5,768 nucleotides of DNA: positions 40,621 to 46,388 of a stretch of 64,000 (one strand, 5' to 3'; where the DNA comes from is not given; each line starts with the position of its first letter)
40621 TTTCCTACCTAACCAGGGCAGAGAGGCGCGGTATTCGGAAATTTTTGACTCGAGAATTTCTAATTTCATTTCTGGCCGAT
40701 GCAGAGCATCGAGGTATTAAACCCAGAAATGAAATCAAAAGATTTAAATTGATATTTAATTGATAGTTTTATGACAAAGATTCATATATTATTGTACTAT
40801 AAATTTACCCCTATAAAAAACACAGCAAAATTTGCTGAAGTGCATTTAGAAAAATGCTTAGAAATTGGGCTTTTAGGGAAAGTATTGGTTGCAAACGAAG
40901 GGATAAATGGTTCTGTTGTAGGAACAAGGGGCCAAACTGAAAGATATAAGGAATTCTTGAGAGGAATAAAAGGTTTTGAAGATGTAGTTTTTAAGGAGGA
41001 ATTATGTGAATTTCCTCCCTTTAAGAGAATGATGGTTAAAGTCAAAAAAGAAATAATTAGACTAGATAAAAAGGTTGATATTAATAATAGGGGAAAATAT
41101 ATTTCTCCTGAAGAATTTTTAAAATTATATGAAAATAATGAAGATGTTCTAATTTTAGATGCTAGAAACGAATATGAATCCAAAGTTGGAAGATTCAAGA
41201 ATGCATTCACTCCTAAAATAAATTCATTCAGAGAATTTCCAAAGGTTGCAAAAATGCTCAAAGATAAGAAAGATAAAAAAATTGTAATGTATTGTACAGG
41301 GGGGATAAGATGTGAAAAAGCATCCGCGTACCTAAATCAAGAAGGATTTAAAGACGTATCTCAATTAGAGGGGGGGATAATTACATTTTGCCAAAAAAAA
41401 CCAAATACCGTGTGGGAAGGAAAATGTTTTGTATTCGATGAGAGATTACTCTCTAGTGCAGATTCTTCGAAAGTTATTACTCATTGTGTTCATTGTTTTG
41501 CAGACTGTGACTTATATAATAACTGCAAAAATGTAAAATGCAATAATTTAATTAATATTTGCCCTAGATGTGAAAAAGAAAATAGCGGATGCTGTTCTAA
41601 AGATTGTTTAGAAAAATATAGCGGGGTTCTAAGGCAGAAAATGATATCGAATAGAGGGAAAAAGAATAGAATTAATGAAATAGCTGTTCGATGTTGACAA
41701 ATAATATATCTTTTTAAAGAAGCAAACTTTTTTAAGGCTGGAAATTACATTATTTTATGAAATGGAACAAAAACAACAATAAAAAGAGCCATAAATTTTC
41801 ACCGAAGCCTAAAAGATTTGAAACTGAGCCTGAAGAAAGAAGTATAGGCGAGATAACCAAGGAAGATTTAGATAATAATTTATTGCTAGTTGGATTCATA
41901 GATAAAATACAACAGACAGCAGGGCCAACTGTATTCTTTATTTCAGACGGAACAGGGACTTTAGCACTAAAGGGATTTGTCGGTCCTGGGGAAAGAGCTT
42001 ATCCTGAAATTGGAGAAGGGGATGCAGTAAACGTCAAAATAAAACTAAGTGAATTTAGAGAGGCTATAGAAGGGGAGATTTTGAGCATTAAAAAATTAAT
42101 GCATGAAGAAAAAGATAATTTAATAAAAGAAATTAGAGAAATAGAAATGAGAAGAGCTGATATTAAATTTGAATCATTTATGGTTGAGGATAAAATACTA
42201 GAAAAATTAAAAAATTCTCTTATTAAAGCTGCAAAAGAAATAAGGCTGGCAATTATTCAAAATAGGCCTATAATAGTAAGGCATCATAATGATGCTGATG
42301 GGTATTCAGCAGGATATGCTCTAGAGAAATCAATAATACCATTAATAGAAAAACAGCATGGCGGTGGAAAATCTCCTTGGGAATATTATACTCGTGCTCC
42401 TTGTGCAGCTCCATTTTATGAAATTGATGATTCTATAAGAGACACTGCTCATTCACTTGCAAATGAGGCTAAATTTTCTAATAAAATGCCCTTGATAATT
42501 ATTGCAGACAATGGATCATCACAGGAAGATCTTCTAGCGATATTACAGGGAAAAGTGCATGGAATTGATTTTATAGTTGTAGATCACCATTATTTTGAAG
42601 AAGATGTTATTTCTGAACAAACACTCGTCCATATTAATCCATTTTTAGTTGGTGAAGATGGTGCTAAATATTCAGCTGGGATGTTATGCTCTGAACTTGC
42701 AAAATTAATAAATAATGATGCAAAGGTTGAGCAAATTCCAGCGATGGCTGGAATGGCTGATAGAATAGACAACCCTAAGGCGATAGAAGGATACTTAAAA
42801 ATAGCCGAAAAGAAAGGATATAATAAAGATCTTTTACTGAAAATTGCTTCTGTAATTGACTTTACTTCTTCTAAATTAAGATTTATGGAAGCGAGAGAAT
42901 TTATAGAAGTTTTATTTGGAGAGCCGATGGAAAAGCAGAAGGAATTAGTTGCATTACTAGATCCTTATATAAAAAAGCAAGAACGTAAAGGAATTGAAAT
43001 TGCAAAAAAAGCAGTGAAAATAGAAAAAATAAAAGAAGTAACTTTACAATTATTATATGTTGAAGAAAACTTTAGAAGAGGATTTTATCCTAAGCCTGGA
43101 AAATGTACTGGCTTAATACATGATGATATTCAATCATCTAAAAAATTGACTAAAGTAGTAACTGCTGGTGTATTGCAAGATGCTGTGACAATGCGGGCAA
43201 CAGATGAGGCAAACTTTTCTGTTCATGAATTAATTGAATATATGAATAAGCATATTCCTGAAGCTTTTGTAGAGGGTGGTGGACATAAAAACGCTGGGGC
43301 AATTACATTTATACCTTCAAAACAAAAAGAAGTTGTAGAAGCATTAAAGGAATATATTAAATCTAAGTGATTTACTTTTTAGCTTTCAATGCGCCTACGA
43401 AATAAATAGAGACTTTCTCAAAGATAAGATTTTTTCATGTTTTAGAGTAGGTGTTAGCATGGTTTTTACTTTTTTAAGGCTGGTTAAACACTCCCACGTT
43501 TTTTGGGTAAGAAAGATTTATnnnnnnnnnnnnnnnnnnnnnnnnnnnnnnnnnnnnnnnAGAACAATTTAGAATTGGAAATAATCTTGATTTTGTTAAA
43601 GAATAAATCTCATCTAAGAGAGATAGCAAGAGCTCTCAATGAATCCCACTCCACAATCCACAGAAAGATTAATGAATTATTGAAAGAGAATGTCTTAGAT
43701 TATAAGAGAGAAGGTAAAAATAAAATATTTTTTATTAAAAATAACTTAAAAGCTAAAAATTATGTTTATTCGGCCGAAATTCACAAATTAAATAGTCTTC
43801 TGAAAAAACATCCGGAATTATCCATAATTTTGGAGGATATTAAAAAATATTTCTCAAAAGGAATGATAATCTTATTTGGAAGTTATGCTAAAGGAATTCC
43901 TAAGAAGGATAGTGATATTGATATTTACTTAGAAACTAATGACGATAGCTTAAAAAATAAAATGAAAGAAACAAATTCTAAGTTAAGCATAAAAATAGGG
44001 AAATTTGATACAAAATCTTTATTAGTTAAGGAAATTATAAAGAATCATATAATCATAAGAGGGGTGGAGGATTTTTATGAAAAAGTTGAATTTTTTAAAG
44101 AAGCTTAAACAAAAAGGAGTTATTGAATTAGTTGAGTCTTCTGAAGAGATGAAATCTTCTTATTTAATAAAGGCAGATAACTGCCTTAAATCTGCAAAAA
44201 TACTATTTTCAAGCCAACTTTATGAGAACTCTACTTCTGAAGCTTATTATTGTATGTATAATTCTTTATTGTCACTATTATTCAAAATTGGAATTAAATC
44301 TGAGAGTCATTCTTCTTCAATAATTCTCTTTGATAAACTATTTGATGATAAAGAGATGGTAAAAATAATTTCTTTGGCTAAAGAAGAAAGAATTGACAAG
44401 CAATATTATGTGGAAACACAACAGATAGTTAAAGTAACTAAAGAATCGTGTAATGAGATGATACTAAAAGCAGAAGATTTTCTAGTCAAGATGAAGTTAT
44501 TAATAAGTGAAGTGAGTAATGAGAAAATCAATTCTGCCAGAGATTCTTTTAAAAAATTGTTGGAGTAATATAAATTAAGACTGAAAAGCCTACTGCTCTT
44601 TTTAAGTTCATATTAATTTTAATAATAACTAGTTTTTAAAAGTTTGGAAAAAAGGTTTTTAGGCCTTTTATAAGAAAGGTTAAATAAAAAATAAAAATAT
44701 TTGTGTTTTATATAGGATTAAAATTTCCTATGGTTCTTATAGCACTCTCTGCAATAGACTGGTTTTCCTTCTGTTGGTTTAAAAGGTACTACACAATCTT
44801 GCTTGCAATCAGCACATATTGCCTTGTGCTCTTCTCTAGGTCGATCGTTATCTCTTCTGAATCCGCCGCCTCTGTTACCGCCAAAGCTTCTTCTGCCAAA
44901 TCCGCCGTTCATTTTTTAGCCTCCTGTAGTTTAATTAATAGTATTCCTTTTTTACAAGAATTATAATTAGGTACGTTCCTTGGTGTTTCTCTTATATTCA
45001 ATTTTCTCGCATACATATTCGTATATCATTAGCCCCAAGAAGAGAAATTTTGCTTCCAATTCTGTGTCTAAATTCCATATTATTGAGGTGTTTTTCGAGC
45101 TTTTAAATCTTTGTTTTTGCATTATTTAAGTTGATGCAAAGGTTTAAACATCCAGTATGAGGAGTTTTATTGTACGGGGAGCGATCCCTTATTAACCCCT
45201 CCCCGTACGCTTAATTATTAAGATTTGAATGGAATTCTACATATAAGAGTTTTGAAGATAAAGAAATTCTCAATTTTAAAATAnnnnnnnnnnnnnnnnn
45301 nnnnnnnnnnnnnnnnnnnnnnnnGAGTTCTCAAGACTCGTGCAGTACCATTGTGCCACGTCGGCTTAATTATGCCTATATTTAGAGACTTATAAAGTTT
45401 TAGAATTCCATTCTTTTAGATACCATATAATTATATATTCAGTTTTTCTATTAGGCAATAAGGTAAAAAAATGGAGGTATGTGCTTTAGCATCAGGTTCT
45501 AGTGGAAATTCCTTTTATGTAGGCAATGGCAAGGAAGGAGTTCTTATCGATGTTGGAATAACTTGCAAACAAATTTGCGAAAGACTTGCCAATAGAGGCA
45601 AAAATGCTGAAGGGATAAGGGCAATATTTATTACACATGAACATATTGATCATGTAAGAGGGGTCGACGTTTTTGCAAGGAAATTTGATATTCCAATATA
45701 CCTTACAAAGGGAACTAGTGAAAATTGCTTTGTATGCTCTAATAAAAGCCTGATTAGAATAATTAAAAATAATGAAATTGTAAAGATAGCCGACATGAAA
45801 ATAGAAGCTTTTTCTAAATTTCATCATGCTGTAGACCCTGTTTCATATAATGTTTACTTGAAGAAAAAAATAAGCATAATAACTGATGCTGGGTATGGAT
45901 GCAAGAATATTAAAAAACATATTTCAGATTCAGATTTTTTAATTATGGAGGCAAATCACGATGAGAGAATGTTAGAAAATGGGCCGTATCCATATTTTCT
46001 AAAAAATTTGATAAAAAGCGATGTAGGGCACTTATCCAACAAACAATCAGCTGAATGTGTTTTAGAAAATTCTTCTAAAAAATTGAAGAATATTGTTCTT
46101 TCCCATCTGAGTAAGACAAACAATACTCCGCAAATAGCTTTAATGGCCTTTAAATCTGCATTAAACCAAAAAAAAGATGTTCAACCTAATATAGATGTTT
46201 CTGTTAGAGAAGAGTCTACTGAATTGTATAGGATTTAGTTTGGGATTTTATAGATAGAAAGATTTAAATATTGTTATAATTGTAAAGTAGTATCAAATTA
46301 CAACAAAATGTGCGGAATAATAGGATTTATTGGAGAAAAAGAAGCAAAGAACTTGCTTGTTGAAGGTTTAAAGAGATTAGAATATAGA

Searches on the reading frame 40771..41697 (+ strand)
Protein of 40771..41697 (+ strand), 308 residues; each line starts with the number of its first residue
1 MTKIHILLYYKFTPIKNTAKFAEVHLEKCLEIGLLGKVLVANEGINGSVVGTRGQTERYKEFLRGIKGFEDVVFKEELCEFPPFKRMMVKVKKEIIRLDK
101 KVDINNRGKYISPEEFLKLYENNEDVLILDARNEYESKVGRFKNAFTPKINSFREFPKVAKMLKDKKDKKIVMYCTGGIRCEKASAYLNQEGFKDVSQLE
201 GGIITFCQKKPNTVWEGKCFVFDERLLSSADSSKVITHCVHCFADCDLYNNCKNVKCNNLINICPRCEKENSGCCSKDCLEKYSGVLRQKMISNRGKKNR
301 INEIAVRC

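Call 34: search_protein_families(library=pfam, proteins=[window:40771-41697:+], max_evalue=0.001)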
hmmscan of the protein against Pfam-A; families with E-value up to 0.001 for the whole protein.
window:40771-41697:+ (308 aa): 3 families
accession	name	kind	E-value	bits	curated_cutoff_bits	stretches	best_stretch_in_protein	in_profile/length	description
PF17773.7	UPF0176_N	-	8.5e-25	87.4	26.2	1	5-95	2-92/92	UPF0176 acylphosphatase like domain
PF12368.13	Rhodanese_C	-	2.3e-16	60.3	26.9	1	216-279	1-65/66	Rhodanase C-terminal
PF00581.25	Rhodanese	-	3.5e-12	47.1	22.2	1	112-203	1-96/102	Rhodanese-like domain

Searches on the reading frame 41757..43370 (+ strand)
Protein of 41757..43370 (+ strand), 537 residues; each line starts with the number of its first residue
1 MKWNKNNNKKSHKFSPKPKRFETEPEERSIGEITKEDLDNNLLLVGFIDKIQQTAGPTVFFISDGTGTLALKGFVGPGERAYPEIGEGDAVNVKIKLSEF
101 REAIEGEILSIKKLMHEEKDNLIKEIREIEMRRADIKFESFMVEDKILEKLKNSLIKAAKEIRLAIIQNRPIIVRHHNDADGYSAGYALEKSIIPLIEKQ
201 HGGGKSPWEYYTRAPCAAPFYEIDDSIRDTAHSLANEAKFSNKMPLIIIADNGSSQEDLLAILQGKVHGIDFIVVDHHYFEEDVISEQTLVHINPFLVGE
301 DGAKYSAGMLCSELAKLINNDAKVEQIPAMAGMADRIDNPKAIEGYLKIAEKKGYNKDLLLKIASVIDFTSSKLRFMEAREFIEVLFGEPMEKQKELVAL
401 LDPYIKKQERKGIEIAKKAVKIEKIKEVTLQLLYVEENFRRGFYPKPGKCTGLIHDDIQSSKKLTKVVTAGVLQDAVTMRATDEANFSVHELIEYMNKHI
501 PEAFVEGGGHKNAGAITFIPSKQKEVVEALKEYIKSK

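Call 71: search_protein_families(library=pfam, proteins=[window:41757-43370:+], max_evalue=0.00001)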
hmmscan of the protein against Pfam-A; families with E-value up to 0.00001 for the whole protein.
window:41757-43370:+ (537 aa): 1 family
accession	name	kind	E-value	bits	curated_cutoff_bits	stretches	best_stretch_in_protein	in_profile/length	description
PF01368.27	DHH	-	3.7e-06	27.7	28.1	0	172-316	2-103/125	DHH family, N-terminal domain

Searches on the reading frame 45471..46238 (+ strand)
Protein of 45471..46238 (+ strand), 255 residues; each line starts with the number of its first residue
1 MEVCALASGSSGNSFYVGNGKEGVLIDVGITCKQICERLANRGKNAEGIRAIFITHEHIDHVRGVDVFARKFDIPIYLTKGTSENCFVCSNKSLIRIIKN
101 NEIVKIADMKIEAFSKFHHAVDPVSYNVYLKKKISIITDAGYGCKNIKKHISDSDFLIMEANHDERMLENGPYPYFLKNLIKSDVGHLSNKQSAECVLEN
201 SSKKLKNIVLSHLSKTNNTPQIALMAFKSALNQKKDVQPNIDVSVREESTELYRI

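Call 71: search_protein_families(library=pfam, proteins=[window:45471-46238:+], max_evalue=0.00001)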
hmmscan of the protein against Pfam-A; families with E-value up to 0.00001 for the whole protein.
window:45471-46238:+ (255 aa): 2 families
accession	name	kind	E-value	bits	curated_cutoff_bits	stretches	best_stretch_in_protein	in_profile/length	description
PF00753.33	Lactamase_B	-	1.4e-16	61.5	22.7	1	10-80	4-75/196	Metallo-beta-lactamase superfamily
PF12706.13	Lactamase_B_2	-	4.1e-14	53.1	27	1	24-198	3-188/200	Beta-lactamase superfamily domain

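Call 73: search_protein_families(library=ncbifam, proteins=[window:45471-46238:+], max_evalue=0.001)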
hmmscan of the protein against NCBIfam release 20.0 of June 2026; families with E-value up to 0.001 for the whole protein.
window:45471-46238:+ (255 aa): 20 families
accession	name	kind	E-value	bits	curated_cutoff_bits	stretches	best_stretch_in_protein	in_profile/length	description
NF012229.1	bla_class_B_core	domain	5e-09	36.4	100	1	13-126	16-136/139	metallo-beta-lactamase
TIGR02651.1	RNase_Z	equivalog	2.3e-08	33.5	292.95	1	15-83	21-93/302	ribonuclease Z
TIGR03413.1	GSH_gloB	equivalog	4.4e-08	32.8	200.8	1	22-129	21-117/248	hydroxyacylglutathione hydrolase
NF047419.1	RNase_J1_RnjA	exception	7.5e-07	28.2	820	1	44-122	55-139/549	ribonuclease J1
NF000801.0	PRK00055.1-3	equivalog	7.6e-07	28.5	252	1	20-133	28-157/307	ribonuclease Z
NF002558.0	PRK02126.1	subfamily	1.1e-06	27.9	315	1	22-71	28-70/345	ribonuclease Z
TIGR03675.1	arCOG00543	equivalog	3.3e-06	25.6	580.2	1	16-101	192-281/631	beta-CASP ribonuclease aCPSF1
NF033088.2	bla_subclass_B1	equivalog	7e-06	25.8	200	1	12-114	31-133/217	subclass B1 metallo-beta-lactamase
NF041257.1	GntH_guanitoxin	equivalog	2.2e-05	23.5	333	0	16-64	35-83/374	guanitoxin biosynthesis MBL fold metallo-hydrolase GntH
NF007597.0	PRK10241.1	equivalog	3e-05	23.5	421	1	49-126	46-117/251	hydroxyacylglutathione hydrolase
NF000456.2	blaMSI-1_fam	exception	4.4e-05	22.9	550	1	19-70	55-108/289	MSI-1 family subclass B3 metallo-beta-lactamase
TIGR00649.1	MG423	subfamily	4.4e-05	22.1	400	1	44-119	54-137/546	RNase J family beta-CASP ribonuclease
NF033105.1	bla_subclass_B3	equivalog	4.5e-05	22.9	240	1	19-71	30-84/257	subclass B3 metallo-beta-lactamase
NF041804.1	MBL_fold_SolJ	exception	0.0002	20.7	350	1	44-126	50-128/224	solanimycin biosynthesis MBL-fold hydrolase SolJ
NF045699.1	AHLLactAiiA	equivalog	0.00084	18.6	375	0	14-83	61-127/251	quorum-quenching N-acyl homoserine lactonase AiiA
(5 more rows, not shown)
